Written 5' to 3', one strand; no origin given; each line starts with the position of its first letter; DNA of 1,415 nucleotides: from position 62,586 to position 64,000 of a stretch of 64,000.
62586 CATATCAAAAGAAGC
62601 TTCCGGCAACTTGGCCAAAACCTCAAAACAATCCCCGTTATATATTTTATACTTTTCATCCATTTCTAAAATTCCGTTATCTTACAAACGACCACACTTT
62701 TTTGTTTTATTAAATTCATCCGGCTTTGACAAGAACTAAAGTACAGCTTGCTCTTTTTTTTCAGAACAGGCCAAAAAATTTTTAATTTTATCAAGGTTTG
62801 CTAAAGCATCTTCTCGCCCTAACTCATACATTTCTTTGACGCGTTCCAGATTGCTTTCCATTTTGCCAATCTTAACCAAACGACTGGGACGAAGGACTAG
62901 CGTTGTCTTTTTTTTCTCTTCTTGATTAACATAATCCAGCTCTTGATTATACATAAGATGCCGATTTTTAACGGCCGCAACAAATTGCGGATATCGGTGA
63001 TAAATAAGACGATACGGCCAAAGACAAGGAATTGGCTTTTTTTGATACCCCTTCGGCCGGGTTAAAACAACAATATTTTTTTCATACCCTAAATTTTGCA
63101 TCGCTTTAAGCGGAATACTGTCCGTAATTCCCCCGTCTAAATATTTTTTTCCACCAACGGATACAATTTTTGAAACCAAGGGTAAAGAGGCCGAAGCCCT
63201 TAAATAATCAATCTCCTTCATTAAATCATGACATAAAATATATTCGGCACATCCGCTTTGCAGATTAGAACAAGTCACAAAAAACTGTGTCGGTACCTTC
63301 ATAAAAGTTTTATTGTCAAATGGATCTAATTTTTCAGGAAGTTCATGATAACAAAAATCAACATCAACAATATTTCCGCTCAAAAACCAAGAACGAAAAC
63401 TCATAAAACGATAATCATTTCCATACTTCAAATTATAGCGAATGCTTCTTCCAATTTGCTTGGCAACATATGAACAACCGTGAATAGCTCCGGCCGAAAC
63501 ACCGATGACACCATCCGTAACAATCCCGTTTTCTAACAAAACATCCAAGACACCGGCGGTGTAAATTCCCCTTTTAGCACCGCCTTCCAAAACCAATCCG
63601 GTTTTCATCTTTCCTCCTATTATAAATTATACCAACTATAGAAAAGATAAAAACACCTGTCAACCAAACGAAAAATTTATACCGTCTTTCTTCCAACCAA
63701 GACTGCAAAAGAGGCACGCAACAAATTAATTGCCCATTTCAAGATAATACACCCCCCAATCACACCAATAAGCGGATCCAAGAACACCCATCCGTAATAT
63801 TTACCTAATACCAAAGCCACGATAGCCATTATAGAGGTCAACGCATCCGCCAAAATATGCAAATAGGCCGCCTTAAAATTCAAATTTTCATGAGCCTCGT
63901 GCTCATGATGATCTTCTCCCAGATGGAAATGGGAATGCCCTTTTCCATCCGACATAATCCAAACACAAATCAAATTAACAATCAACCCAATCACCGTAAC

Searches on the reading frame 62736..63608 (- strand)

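Call 6: search_protein_families(library=pfam, proteins=[window:62736-63608:-])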
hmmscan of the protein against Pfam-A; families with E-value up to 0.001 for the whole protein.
window:62736-63608:- (290 aa): 2 families
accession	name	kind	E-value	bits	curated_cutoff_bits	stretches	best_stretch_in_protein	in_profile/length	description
PF01734.28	Patatin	-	1.4e-23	84.6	27.7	1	5-169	1-189/191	Patatin-like phospholipase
PF19890.4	DUF6363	-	3.4e-19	68.9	26.4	1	206-279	1-74/75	Domain of unknown function (DUF6363)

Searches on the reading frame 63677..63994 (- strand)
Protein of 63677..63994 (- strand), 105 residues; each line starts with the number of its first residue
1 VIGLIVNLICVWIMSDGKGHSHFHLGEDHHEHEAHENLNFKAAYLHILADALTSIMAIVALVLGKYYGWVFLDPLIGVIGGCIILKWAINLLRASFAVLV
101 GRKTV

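Call 6: search_protein_families(library=pfam, proteins=[window:63677-63994:-])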
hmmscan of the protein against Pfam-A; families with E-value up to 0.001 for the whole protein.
window:63677-63994:- (105 aa): 1 family
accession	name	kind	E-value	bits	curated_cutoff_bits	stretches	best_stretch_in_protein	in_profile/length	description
PF01545.26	Cation_efflux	-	1.5e-12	48.1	26.6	1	2-100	112-198/198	Cation efflux family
